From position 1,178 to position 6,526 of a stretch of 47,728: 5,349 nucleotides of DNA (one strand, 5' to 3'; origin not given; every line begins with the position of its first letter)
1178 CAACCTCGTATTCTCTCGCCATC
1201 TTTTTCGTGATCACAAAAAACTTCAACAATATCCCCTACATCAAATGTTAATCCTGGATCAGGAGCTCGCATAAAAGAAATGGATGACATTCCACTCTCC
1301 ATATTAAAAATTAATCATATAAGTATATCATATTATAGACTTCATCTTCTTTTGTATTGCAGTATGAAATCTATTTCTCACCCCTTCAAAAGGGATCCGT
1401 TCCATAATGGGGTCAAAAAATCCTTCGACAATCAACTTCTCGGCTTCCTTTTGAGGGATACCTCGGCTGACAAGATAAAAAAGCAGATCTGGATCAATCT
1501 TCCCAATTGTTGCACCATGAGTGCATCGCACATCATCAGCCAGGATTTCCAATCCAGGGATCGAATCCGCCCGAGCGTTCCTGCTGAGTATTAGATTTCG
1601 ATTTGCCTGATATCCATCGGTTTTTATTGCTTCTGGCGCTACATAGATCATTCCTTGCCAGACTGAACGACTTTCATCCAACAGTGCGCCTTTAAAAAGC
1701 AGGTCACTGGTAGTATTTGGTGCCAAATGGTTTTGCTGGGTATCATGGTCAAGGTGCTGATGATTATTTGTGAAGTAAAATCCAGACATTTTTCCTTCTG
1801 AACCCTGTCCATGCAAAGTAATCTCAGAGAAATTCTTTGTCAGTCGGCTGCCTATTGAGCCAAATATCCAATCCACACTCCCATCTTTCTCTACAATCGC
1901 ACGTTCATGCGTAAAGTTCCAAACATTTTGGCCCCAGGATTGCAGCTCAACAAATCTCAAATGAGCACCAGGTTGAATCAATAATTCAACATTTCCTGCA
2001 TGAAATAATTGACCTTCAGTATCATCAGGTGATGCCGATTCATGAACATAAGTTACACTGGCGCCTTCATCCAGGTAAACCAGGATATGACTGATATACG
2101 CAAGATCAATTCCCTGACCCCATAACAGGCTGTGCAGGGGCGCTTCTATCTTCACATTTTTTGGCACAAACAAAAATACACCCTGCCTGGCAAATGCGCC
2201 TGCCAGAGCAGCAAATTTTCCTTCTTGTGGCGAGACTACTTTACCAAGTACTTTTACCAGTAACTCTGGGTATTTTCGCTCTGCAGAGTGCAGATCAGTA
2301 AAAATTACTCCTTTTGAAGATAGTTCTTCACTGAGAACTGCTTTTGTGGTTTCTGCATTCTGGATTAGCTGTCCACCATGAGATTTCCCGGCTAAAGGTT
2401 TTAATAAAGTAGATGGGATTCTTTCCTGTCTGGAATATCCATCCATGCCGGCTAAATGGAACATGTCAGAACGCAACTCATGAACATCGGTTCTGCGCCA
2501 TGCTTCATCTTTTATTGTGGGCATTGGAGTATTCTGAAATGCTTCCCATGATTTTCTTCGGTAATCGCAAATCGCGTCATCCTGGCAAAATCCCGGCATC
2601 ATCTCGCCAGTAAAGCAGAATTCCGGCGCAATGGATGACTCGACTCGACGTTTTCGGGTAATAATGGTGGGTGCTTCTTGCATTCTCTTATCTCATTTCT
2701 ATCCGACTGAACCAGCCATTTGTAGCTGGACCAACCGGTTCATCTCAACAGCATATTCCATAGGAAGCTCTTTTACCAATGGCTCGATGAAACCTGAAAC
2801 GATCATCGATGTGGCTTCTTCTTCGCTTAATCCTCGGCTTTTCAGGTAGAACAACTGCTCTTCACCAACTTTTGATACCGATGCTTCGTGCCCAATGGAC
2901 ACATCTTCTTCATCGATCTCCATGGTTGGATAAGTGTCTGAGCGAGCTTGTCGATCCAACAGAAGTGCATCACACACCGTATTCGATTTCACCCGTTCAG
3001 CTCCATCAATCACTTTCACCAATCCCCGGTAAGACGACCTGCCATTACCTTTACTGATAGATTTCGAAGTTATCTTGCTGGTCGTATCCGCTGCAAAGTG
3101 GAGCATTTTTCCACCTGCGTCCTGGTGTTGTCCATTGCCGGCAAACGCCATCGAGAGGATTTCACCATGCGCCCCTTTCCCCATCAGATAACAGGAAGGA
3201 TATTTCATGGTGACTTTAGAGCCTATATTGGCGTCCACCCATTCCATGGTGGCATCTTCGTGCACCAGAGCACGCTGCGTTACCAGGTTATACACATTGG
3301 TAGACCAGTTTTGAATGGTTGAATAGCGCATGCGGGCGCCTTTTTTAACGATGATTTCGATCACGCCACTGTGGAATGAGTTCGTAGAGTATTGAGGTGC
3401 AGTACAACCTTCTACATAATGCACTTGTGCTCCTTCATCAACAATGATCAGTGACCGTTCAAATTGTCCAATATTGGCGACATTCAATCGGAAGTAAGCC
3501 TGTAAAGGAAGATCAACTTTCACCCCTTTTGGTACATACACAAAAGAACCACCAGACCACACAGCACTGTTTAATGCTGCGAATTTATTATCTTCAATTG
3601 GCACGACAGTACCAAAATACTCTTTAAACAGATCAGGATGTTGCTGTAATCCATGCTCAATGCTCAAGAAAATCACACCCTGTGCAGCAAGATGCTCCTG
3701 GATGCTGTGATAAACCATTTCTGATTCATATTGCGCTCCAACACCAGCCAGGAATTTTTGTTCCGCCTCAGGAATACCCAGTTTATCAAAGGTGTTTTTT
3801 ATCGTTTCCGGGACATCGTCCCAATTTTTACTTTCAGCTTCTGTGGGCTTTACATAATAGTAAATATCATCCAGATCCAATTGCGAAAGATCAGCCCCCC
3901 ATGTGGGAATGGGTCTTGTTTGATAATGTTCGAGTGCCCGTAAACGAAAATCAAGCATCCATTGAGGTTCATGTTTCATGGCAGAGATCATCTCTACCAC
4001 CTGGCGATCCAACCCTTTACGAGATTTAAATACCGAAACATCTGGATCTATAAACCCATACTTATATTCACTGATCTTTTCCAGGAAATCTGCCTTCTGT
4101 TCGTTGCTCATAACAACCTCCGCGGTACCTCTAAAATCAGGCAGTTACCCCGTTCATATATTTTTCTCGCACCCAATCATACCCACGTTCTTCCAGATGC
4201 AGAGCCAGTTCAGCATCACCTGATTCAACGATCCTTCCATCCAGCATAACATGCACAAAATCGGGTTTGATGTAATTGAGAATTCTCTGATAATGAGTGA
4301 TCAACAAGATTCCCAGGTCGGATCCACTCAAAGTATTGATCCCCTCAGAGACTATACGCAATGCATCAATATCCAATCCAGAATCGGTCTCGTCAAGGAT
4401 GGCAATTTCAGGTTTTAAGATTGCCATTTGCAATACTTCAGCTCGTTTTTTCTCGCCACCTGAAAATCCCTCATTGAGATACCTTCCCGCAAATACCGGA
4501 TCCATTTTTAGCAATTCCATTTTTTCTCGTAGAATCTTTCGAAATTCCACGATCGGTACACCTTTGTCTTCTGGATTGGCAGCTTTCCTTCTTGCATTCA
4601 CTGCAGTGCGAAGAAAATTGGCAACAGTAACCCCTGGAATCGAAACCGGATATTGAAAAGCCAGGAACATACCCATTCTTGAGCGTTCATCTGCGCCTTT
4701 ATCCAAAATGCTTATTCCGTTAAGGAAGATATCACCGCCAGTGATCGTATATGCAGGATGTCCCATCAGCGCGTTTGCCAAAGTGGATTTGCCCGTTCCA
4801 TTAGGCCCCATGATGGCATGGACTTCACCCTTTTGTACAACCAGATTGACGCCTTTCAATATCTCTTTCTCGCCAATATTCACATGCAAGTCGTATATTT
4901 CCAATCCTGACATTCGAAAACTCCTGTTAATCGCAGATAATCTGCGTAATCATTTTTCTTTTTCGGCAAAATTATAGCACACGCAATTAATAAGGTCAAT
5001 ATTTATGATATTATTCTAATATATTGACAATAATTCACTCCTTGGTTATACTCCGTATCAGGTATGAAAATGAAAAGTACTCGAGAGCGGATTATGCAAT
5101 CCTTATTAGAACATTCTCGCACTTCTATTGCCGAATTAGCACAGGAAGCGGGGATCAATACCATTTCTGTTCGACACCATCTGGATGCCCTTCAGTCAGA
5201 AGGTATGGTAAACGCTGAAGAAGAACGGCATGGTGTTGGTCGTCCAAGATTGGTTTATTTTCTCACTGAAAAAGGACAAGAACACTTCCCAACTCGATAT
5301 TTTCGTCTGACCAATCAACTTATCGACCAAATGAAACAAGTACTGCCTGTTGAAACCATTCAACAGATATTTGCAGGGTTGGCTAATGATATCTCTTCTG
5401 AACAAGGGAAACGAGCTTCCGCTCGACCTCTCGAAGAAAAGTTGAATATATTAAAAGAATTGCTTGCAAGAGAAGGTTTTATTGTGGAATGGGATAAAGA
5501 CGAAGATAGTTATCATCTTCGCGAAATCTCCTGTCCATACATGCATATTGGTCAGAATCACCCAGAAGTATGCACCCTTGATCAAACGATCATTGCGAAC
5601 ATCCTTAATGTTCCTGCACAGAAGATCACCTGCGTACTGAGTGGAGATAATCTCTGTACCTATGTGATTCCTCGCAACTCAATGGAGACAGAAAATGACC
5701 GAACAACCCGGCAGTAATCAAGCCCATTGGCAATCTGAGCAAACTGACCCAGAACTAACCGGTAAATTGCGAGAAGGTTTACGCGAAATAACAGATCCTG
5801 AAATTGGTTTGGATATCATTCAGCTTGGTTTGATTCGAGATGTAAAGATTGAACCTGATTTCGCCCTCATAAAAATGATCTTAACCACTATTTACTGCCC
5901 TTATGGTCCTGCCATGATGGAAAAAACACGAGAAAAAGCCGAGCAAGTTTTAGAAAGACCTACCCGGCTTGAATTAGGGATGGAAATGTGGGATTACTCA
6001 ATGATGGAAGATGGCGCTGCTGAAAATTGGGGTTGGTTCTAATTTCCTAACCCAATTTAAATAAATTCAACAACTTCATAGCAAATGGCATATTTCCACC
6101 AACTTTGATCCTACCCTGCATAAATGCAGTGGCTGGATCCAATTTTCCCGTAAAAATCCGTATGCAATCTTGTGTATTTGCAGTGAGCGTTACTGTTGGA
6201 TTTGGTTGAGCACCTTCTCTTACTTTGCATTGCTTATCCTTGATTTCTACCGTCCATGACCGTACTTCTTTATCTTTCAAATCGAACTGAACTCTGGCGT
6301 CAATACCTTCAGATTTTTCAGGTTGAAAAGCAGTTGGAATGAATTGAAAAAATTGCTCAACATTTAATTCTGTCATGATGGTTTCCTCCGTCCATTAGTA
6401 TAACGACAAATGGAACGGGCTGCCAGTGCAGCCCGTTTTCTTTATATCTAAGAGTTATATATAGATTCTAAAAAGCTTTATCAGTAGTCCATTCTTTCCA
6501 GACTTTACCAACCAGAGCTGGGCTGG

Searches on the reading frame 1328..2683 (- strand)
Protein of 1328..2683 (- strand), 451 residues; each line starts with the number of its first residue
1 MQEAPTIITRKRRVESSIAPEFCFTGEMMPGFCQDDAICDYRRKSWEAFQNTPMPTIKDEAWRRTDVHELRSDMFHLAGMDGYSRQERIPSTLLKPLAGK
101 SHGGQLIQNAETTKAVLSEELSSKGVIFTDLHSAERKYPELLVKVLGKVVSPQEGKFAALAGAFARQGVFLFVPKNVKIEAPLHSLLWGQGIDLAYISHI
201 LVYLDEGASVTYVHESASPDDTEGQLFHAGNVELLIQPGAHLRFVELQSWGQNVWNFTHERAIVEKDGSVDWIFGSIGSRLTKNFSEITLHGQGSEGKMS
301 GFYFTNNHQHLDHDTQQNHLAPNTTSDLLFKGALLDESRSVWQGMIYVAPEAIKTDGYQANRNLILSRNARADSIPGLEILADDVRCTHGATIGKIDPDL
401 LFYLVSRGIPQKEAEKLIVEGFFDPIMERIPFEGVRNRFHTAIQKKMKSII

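Call 14: search_protein_families(library=pfam, proteins=[window:1328-2683:-], max_evalue=0.00001)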
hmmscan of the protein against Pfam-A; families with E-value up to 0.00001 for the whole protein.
window:1328-2683:- (451 aa): 2 families
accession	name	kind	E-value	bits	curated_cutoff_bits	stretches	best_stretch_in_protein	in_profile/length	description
PF01458.23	SUFBD_core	-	1.1e-81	274.1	27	1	195-422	9-232/232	SUF system FeS cluster assembly, SufBD core domain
PF19295.5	SufBD_N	-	3.2e-15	56.6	23.5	1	37-183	25-170/172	SufBD protein N-terminal region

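Call 45: find_encoding_contigs(protein=window:1328-2683:-, flank=10000, max_places=1)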
Protein window:1328-2683:- (451 aa): no gene with exactly this product is on record in the collection.

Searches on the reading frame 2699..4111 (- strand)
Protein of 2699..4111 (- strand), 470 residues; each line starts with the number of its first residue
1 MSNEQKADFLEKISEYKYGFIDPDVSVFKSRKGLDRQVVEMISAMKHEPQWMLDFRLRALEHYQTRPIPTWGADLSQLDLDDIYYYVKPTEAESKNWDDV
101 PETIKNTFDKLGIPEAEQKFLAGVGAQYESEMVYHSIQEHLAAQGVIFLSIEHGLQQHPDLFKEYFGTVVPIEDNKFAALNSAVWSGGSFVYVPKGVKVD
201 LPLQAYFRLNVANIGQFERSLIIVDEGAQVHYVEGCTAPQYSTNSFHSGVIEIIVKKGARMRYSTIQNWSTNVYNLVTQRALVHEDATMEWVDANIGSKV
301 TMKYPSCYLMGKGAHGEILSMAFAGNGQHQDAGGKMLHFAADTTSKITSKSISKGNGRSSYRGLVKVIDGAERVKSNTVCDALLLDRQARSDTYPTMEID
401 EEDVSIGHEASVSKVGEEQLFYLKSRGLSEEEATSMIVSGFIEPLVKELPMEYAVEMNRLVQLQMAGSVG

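Call 14: search_protein_families(library=pfam, proteins=[window:2699-4111:-], max_evalue=0.00001)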
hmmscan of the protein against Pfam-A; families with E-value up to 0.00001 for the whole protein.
window:2699-4111:- (470 aa): 2 families
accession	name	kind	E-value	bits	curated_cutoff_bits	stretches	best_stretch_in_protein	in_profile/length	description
PF01458.23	SUFBD_core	-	3e-87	292.3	27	1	207-441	1-232/232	SUF system FeS cluster assembly, SufBD core domain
PF19295.5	SufBD_N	-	2.5e-12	47.2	23.5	1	137-204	103-171/172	SufBD protein N-terminal region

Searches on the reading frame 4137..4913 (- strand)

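Call 14: search_protein_families(library=pfam, proteins=[window:4137-4913:-], max_evalue=0.00001)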
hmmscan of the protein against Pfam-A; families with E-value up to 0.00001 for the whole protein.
window:4137-4913:- (258 aa): 2 families
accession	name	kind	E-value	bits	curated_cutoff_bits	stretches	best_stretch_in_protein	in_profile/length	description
PF00005.33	ABC_tran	-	4.3e-21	76.4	25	1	19-176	1-135/137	ABC transporter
PF02463.25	SMC_N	-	1.8e-06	28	40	0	30-49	25-44/220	RecF/RecN/SMC N terminal domain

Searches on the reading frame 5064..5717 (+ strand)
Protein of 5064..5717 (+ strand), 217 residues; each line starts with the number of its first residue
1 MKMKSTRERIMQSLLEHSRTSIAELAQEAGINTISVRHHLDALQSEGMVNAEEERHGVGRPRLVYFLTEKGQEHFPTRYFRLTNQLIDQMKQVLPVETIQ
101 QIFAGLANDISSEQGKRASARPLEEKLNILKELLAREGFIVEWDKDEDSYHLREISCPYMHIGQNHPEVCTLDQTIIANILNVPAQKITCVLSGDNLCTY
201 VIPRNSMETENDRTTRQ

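Call 14: search_protein_families(library=pfam, proteins=[window:5064-5717:+], max_evalue=0.00001)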
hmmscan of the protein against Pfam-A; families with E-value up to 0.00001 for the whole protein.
window:5064-5717:+ (217 aa): 3 families
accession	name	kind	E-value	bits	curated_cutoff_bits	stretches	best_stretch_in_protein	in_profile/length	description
PF13412.12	HTH_24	-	1.3e-07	31.5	21.9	1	5-49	3-47/48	Winged helix-turn-helix DNA-binding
PF01022.26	HTH_5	-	1.8e-06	28.2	22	1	5-50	2-46/47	Bacterial regulatory protein, arsR family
PF03551.20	PadR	-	5.1e-06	26.8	27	0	38-74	36-72/75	Transcriptional regulator PadR-like family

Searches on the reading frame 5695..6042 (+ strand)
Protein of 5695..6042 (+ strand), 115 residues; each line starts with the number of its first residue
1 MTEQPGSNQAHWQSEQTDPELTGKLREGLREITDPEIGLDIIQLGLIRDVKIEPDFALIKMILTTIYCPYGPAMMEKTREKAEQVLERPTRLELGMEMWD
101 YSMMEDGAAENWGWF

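Call 14: search_protein_families(library=pfam, proteins=[window:5695-6042:+], max_evalue=0.00001)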
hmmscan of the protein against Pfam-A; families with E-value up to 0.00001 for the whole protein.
window:5695-6042:+ (115 aa): 1 family
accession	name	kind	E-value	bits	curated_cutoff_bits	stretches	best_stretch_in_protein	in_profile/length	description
PF01883.24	FeS_assembly_P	-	1.5e-11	44.9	23.5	1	26-85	5-64/73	Iron-sulfur cluster assembly protein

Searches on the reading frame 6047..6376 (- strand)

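Call 14: search_protein_families(library=pfam, proteins=[window:6047-6376:-], max_evalue=0.00001)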
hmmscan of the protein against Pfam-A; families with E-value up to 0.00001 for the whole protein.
window:6047-6376:- (109 aa): 2 families
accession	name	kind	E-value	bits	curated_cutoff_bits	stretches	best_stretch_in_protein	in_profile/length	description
PF02036.22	SCP2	-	1.4e-21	77.1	21.3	1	19-107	13-101/101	SCP-2 sterol transfer family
PF14864.11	Alkyl_sulf_C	-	2.1e-10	41.4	27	1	2-106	9-113/125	Alkyl sulfatase C-terminal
